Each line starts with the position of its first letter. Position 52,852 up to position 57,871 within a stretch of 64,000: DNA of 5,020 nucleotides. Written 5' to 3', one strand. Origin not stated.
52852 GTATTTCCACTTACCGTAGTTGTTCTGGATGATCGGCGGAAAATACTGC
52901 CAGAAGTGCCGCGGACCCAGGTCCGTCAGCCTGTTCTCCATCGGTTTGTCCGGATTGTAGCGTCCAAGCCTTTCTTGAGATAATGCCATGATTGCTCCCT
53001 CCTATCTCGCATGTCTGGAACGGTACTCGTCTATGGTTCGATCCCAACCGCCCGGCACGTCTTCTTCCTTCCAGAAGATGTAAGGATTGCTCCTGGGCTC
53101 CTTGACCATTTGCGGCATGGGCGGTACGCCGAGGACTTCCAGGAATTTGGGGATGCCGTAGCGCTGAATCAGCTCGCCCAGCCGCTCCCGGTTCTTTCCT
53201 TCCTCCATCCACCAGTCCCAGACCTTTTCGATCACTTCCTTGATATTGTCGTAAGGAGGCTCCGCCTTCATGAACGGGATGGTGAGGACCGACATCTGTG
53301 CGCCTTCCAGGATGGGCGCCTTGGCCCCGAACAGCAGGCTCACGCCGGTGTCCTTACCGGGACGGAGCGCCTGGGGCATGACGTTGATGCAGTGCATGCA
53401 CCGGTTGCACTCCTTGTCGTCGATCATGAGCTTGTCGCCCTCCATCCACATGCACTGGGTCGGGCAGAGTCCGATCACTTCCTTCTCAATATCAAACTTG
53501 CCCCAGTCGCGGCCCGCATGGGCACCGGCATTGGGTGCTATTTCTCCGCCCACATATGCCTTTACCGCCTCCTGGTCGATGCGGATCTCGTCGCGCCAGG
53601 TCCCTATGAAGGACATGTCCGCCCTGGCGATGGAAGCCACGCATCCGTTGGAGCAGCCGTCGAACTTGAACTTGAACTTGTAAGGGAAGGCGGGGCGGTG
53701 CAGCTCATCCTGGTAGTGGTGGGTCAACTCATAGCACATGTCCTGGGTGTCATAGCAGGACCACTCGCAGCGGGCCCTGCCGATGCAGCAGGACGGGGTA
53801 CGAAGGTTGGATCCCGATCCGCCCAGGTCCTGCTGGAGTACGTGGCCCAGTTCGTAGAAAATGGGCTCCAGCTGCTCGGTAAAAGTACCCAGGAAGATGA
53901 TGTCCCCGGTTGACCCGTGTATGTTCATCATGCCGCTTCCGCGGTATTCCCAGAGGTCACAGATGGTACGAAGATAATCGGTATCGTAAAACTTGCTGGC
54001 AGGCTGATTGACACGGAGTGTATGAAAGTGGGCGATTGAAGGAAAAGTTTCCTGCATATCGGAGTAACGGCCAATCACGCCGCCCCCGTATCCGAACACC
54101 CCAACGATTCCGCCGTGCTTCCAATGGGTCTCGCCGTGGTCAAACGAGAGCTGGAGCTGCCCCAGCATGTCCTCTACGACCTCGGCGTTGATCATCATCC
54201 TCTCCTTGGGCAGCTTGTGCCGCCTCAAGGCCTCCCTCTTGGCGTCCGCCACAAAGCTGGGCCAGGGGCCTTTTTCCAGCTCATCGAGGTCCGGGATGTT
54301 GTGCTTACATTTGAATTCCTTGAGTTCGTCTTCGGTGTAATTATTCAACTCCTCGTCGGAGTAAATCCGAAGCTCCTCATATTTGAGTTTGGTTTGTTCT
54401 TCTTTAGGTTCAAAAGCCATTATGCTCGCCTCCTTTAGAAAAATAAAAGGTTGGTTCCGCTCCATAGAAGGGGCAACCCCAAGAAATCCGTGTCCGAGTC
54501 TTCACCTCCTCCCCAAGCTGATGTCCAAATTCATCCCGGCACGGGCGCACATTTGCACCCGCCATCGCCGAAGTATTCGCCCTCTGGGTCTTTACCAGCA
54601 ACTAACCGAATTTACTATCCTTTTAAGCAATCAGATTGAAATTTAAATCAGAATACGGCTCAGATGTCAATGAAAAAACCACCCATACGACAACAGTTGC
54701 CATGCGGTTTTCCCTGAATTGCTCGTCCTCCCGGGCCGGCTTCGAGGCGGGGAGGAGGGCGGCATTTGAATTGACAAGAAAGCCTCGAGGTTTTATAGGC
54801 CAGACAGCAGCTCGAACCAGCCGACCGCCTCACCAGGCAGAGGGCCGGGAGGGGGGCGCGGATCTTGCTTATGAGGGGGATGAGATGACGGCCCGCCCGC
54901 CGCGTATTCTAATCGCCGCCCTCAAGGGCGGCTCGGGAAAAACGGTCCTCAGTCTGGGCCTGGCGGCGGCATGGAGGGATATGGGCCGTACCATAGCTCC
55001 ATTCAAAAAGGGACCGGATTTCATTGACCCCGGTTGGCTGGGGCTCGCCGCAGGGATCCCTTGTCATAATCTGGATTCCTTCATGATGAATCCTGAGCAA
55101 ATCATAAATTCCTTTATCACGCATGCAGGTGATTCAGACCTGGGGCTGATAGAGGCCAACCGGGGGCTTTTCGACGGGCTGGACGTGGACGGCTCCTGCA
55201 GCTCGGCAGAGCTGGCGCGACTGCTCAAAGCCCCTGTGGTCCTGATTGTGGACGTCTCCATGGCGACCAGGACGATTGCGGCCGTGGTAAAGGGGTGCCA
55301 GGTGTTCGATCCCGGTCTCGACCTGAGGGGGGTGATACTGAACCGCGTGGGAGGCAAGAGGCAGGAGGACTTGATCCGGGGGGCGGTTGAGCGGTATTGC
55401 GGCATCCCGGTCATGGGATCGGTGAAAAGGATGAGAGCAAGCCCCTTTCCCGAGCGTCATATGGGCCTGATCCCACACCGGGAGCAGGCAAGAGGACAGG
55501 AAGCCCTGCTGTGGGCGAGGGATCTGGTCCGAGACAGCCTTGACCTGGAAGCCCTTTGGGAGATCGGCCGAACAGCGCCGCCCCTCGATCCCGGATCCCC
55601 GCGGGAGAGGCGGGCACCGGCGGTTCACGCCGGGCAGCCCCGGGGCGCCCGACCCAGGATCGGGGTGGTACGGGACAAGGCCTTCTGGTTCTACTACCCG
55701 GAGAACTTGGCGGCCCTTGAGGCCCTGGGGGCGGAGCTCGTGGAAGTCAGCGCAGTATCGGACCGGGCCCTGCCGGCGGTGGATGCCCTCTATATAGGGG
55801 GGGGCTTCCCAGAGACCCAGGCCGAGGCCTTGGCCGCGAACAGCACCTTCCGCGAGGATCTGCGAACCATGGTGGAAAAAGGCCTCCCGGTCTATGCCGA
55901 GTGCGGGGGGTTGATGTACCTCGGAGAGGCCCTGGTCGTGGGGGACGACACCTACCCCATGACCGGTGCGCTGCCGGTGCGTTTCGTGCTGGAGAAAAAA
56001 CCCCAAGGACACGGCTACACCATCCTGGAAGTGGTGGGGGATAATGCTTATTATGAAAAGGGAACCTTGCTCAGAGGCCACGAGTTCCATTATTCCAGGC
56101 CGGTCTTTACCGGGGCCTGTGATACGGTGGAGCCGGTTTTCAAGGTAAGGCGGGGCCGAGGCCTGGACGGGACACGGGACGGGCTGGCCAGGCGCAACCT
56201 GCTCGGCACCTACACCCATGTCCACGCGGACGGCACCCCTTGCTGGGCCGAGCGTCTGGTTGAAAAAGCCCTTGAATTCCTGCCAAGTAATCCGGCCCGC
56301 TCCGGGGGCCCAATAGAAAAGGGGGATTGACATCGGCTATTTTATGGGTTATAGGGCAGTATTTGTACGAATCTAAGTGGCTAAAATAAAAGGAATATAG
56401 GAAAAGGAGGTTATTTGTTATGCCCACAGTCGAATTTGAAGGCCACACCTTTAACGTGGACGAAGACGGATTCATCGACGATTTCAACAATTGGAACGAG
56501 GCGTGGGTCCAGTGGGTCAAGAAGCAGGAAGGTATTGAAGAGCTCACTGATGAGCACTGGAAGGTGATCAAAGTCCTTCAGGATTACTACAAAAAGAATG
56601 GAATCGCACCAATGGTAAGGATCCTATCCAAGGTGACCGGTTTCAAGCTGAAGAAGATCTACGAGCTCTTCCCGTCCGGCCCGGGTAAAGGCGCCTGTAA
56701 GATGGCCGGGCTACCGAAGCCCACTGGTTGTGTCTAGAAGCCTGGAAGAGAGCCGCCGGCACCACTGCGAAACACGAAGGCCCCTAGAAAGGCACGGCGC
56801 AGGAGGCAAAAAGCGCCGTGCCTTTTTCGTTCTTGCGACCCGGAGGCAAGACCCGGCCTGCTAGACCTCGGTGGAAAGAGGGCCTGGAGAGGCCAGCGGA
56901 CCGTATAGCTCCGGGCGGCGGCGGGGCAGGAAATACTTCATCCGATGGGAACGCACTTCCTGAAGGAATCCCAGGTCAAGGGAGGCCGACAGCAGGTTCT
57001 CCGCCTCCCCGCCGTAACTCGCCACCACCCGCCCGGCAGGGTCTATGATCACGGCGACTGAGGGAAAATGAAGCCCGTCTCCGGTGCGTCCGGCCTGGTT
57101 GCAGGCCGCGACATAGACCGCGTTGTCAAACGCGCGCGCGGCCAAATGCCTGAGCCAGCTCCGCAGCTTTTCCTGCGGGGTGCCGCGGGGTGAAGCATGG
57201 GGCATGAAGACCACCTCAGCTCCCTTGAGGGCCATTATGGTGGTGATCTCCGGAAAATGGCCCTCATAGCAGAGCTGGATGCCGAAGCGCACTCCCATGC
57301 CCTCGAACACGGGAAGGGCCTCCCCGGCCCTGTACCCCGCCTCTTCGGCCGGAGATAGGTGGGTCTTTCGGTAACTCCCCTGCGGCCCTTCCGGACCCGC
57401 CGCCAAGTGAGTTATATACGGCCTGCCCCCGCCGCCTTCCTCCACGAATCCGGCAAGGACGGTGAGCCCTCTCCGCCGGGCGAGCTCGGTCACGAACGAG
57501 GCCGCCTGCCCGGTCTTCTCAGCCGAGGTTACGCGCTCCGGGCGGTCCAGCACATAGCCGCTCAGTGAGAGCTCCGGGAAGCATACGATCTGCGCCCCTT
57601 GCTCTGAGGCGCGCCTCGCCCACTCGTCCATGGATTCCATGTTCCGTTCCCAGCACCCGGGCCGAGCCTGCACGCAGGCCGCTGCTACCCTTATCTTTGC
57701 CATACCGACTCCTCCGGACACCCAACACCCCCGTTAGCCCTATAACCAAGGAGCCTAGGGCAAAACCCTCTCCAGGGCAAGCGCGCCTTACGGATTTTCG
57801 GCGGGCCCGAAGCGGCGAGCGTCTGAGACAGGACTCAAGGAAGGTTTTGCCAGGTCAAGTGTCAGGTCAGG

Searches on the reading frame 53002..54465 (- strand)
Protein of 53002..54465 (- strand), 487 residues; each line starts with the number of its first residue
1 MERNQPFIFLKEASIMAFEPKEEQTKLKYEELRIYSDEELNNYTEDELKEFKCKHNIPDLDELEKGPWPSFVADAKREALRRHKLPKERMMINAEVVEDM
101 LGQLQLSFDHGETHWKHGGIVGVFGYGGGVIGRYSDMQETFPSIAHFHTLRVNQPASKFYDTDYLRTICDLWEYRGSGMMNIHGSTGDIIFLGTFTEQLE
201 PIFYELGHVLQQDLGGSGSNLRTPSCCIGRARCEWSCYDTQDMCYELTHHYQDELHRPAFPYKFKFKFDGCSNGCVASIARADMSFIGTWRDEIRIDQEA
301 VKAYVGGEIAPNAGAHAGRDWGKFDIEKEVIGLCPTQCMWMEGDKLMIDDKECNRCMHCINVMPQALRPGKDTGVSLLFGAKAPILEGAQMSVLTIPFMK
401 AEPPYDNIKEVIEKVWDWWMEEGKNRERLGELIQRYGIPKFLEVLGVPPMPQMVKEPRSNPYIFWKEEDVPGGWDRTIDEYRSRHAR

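Call 28: search_protein_families(library=pfam, proteins=[window:53002-54465:-], max_evalue=0.00001)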
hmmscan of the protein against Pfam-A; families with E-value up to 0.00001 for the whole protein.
window:53002-54465:- (487 aa): 1 family
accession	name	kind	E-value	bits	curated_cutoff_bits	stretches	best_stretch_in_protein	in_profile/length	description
PF01077.27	NIR_SIR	-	1.7e-40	138.5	27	1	217-446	1-151/158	Nitrite and sulphite reductase 4Fe-4S domain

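Call 43: find_homologous_proteins(query=window:53002-54465:-, max_evalue=1e-50)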
Query window:53002-54465:- (487 aa): 7993 proteins with E <= 1e-50 among 8000 candidates; the best 120 are listed.
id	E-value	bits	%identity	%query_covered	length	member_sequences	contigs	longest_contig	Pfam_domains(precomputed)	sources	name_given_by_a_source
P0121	0.0e+0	1052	90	97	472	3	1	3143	PF01077.28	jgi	jgi:sulfite reductase alpha subunit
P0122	0.0e+0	1049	90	97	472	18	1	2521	PF01077.28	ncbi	-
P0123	0.0e+0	1028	89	97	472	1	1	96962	PF01077.28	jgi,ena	-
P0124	3.9e-297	1004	87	97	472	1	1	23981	PF01077.28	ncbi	-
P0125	2.0e-296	1002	87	97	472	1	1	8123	PF01077.28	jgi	jgi:dissimilatory sulfite reductase alpha subunit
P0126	1.3e-295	999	86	97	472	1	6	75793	PF01077.28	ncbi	ncbi:MAG: dissimilatory-type sulfite reductase subunit alpha [Thermodesulfobacteriota bacterium]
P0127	1.7e-294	996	85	97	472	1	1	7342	PF01077.28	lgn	-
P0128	4.4e-294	994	84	97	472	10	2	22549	PF01077.28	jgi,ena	-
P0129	1.9e-293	992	84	97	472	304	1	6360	PF01077.28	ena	-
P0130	2.2e-293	992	85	97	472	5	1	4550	PF01077.28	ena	-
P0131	5.3e-293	991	85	97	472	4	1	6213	PF01077.28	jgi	jgi:sulfite reductase alpha subunit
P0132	1.1e-291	986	85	97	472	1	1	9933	PF01077.28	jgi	-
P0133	1.2e-291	986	85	97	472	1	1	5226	PF01077.28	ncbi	-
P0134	2.5e-291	985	83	97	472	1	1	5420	PF01077.28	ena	-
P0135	4.2e-291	984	85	97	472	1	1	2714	PF01077.28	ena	-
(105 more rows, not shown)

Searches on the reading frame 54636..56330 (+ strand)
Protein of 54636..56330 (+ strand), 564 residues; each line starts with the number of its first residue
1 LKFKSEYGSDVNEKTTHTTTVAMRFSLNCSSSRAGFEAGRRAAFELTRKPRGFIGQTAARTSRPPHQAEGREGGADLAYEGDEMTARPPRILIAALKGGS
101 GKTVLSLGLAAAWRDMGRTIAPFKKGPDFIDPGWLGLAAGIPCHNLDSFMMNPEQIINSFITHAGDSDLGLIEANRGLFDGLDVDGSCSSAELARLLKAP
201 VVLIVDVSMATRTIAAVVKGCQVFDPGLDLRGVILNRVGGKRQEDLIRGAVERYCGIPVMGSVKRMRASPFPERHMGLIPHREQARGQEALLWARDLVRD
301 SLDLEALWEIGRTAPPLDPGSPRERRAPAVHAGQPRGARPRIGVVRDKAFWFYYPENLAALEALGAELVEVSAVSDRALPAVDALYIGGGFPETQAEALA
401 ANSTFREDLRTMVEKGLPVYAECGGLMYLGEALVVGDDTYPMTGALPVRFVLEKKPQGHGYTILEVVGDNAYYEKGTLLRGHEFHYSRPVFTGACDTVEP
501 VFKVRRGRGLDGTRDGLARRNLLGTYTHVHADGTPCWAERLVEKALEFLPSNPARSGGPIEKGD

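Call 28: search_protein_families(library=pfam, proteins=[window:54636-56330:+], max_evalue=0.00001)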
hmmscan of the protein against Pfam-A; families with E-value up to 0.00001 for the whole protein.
window:54636-56330:+ (564 aa): 3 families
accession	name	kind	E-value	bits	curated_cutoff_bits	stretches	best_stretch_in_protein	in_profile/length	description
PF07685.20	GATase_3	-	3.2e-40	138.3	27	1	341-533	1-193/196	CobB/CobQ-like glutamine amidotransferase domain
PF01656.29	CbiA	-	3.2e-17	63.1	25.4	1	91-268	1-114/125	CobQ/CobB/MinD/ParA nucleotide binding domain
PF13500.12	AAA_26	-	5.4e-12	46.4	27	1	162-265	94-190/198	AAA domain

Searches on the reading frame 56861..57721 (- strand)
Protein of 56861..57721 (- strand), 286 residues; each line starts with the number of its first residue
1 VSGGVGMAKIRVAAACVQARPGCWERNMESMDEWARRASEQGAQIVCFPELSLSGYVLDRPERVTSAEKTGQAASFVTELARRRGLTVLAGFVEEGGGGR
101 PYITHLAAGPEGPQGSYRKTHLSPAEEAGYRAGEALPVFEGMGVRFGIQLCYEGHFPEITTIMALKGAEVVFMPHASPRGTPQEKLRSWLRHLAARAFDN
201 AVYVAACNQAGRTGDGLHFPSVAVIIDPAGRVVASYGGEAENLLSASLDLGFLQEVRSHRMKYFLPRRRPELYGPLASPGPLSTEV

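Call 28: search_protein_families(library=pfam, proteins=[window:56861-57721:-], max_evalue=0.00001)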
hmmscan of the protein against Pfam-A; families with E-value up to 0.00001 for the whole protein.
window:56861-57721:- (286 aa): 1 family
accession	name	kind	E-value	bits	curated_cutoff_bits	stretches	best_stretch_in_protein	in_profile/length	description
PF00795.27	CN_hydrolase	-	4.2e-43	148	23.2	1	14-257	2-255/256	Carbon-nitrogen hydrolase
